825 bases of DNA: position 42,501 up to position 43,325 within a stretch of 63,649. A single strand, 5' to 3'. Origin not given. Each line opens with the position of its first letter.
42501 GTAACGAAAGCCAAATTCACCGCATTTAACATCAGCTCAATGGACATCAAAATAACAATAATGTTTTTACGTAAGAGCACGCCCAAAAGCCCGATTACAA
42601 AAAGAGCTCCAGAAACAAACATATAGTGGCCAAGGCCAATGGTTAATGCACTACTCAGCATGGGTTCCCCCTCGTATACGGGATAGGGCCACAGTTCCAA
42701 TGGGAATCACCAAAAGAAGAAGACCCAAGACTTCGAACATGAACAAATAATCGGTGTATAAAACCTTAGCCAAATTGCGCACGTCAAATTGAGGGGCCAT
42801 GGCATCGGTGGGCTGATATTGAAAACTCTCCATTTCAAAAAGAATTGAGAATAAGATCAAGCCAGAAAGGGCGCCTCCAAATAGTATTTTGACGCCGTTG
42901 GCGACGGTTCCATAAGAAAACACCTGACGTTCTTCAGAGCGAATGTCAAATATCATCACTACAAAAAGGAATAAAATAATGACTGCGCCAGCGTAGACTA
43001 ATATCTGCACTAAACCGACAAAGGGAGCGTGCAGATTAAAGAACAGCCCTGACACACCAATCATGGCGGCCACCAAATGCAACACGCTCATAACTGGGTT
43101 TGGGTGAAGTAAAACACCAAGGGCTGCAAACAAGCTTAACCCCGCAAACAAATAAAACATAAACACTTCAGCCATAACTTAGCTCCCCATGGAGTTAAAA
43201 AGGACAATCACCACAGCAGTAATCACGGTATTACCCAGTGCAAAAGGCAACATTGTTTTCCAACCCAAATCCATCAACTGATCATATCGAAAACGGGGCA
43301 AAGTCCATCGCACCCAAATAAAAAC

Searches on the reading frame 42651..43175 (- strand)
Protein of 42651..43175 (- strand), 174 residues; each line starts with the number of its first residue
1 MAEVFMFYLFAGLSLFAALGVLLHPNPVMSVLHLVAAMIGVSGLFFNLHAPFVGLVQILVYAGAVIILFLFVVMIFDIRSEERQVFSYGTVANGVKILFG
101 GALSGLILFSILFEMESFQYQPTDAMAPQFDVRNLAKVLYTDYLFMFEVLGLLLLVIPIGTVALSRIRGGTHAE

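Call 42: search_protein_families(library=pfam, proteins=[window:42651-43175:-], max_evalue=0.00001)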
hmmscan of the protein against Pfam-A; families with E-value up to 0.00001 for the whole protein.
window:42651-43175:- (174 aa): 1 family
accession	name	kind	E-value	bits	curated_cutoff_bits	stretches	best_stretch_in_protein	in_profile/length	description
PF00499.25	Oxidored_q3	-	1.7e-32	112.6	33.2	1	18-164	2-146/146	NADH-ubiquinone/plastoquinone oxidoreductase chain 6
